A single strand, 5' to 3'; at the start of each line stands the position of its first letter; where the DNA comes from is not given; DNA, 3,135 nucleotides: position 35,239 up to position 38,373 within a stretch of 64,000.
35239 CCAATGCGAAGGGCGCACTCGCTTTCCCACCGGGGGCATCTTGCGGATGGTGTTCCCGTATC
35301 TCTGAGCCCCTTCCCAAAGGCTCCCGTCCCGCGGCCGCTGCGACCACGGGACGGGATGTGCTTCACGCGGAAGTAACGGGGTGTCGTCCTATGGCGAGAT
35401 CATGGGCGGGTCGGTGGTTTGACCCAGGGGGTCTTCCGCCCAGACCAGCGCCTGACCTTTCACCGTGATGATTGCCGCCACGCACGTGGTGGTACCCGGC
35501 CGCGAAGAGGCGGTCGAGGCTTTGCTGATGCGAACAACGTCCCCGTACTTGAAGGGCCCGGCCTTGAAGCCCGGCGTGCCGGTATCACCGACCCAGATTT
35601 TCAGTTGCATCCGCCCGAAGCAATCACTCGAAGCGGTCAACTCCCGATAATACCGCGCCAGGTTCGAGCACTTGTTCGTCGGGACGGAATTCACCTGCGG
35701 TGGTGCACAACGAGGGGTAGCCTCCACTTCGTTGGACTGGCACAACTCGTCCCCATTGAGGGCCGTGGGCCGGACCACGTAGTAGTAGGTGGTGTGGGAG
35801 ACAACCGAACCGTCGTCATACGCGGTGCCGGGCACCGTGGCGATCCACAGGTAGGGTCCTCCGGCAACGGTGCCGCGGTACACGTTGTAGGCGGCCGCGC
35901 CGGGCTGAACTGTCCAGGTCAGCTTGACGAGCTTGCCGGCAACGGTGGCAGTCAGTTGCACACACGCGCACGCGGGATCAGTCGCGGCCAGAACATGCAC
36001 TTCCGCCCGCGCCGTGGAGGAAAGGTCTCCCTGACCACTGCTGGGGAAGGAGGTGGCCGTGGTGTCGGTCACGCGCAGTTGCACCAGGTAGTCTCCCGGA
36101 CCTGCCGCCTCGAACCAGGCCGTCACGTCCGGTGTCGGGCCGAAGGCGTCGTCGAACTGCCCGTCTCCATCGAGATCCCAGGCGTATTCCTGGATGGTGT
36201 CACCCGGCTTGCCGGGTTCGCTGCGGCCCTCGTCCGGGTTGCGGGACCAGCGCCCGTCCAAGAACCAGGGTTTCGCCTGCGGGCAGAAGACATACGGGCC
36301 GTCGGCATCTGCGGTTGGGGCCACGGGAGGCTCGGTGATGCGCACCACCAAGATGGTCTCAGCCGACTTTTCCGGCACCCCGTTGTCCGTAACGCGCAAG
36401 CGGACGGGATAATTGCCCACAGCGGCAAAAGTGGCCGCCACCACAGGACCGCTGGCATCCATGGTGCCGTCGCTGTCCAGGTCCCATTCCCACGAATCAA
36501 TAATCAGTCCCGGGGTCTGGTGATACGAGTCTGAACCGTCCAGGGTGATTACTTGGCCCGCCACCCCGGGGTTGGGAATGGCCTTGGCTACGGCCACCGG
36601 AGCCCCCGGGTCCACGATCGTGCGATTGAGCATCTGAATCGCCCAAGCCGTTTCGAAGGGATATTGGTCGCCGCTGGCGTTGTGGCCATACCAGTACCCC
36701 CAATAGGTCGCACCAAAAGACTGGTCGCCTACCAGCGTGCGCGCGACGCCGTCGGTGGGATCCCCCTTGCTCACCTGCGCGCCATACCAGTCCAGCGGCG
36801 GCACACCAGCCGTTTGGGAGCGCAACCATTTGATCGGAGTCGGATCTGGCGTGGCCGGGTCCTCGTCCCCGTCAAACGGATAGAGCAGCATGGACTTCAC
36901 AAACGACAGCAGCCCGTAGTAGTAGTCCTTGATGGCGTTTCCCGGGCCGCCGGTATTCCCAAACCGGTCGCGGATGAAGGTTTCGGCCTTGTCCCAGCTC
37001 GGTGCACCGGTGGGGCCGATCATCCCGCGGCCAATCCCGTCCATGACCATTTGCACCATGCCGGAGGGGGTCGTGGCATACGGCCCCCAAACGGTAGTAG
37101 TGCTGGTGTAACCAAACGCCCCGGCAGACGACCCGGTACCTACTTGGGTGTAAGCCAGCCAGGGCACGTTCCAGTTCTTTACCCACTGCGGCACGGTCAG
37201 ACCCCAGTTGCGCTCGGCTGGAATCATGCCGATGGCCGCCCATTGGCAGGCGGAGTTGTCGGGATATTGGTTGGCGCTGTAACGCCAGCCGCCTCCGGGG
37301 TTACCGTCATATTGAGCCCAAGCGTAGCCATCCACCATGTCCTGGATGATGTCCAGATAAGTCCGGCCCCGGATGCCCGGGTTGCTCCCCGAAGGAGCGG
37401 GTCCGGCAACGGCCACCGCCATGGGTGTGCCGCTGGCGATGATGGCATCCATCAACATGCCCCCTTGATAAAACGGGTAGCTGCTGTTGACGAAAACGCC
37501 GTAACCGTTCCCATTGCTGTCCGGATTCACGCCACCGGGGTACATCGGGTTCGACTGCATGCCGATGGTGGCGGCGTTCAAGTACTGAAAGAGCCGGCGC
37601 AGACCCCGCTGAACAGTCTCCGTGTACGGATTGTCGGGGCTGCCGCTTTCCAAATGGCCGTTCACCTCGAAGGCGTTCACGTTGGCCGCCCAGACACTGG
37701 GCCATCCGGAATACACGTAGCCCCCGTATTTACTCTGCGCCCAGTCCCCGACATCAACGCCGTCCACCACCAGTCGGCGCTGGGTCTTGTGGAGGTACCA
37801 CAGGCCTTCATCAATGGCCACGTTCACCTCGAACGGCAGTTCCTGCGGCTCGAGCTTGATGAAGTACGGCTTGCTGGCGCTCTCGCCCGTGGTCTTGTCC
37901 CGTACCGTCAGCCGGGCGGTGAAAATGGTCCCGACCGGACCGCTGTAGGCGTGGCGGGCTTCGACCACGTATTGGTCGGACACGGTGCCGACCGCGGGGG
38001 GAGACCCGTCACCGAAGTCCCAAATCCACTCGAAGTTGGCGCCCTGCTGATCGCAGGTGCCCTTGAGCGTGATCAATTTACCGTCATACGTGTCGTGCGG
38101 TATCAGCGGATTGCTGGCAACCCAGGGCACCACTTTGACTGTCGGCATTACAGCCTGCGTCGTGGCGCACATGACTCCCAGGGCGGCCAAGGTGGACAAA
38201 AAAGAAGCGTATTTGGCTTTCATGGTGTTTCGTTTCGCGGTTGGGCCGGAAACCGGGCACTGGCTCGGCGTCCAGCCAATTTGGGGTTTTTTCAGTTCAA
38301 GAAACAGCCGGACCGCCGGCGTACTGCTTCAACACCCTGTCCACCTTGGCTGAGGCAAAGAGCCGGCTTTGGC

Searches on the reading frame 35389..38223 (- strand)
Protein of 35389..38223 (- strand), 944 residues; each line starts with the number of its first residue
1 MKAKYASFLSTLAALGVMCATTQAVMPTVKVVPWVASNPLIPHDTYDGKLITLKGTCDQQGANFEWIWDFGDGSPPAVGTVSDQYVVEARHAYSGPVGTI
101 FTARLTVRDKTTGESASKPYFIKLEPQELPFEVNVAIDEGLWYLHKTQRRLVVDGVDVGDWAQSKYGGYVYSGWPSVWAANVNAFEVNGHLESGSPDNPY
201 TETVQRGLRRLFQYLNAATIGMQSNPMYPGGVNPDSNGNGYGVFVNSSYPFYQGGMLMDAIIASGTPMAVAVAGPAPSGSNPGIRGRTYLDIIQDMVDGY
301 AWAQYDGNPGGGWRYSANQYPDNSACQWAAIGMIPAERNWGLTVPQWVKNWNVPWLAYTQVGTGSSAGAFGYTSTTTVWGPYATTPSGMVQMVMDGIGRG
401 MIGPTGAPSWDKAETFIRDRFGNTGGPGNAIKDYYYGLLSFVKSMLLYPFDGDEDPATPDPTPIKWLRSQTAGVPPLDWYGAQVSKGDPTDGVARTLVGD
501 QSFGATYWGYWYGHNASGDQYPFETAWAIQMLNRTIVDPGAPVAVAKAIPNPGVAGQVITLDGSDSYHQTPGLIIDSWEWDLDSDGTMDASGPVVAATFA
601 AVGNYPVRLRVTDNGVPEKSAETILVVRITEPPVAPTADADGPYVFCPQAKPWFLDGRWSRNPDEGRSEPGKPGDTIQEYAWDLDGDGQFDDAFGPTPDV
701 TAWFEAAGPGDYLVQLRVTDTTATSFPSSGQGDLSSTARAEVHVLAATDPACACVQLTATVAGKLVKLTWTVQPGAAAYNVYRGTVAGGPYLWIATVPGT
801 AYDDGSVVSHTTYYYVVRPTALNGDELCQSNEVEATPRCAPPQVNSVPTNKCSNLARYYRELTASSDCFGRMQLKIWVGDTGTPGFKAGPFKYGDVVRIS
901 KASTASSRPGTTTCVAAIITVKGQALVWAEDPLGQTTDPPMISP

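Call 43: search_protein_families(library=pfam, proteins=[window:35389-38223:-], max_evalue=0.00001)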
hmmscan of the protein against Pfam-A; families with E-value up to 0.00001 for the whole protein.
window:35389-38223:- (944 aa): 3 families
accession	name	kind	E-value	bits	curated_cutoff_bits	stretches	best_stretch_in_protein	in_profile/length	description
PF18911.6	PKD_4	-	3.5e-19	69.1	27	1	541-620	3-78/85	PKD domain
PF00801.26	PKD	-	4e-14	52.8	23.5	0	577-614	31-68/80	PKD domain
PF22352.2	K319L-like_PKD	-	7.6e-06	26.3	27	0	558-624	13-81/84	K319L-like, PKD domain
